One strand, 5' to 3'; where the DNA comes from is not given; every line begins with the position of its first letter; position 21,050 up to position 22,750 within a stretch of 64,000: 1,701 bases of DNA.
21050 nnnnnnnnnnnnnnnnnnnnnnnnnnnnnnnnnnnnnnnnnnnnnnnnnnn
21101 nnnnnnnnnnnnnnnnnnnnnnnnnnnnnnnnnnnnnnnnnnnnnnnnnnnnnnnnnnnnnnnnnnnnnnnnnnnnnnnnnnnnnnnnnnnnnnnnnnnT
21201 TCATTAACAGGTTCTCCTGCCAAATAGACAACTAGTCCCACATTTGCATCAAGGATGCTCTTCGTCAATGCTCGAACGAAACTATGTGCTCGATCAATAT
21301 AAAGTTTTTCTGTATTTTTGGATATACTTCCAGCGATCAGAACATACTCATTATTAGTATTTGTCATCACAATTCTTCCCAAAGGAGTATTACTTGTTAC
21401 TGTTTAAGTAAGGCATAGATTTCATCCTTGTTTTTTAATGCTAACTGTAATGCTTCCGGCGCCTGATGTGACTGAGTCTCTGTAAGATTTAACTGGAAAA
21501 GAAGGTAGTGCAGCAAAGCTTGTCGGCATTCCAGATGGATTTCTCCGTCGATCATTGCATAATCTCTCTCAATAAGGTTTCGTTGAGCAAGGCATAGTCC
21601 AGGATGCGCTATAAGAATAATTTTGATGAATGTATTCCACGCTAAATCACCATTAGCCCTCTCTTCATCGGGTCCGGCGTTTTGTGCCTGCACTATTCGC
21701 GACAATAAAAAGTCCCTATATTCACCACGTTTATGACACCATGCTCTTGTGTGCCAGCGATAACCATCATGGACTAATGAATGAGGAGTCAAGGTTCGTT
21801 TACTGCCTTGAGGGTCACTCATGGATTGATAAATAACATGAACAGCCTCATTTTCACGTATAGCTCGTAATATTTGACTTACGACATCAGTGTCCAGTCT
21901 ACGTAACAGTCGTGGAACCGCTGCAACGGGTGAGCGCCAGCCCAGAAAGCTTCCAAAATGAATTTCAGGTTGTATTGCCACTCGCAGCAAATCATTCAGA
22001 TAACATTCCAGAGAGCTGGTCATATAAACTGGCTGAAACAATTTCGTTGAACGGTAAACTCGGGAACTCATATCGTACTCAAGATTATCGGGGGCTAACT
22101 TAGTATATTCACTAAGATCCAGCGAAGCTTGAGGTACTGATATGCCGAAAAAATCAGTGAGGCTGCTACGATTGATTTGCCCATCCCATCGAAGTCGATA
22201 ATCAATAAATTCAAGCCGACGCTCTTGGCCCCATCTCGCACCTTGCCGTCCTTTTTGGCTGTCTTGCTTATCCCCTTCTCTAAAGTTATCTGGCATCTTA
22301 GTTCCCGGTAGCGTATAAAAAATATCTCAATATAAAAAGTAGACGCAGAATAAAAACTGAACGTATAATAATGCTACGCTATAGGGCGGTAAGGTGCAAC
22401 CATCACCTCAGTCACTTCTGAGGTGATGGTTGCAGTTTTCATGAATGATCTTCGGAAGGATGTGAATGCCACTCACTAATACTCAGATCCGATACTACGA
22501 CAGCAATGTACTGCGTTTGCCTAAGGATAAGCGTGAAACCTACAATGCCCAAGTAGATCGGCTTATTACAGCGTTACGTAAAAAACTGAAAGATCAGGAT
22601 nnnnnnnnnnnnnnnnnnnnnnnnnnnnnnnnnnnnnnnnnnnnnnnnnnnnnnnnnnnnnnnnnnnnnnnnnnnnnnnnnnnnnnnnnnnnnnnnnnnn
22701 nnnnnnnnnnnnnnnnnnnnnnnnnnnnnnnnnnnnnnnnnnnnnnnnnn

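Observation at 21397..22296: WYL-domain regulator divergent from the CBASS-like operon and apparently co-transcribed with the PNP-domain gene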

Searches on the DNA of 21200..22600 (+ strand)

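Call 53: search_dna_similar(query=window:22385-22450:+, collection=ecoli_genomes, mode=distant, max_rows=10, max_evalue=0.01)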
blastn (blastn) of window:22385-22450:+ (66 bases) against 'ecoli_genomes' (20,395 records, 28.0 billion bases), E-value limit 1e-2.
Records with a match: 5; places in all: 9; records where one place covers at least 80% of the query: 5.
Genomes with a match: 5 of 5426; with a place that covers at least 80% of the query: 5. Places per genome that has any: lowest 1, median 2, highest 2. On chromosomes: 9 places; on plasmids: 0.
Best place of each record, by identity: >=99% 1; 95-99% 4.
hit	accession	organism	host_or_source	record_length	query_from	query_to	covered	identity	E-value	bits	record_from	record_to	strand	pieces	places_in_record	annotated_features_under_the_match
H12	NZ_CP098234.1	Escherichia coli strain ZYB39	bovine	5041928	1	66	100%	100.0%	6e-25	120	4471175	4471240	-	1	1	none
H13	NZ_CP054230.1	Escherichia coli strain EcPF14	Homo sapiens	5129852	2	66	98%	98.5%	9e-23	113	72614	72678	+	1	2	none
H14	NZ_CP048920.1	Escherichia coli strain SCU-101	Homo sapiens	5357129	2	66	98%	98.5%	9e-23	113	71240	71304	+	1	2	none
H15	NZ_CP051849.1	Escherichia coli strain SCU-101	Homo sapiens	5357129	2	66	98%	98.5%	9e-23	113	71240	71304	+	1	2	none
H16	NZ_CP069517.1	Escherichia coli strain FDAARGOS_1262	Homo sapiens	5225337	2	66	98%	98.5%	9e-23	113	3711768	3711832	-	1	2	none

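Call 54: search_rna_families(source=window, start=21200, end=22600, threshold=evalue, max_evalue=1)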
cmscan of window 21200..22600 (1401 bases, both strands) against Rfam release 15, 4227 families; matches with E-value up to 1: 0.
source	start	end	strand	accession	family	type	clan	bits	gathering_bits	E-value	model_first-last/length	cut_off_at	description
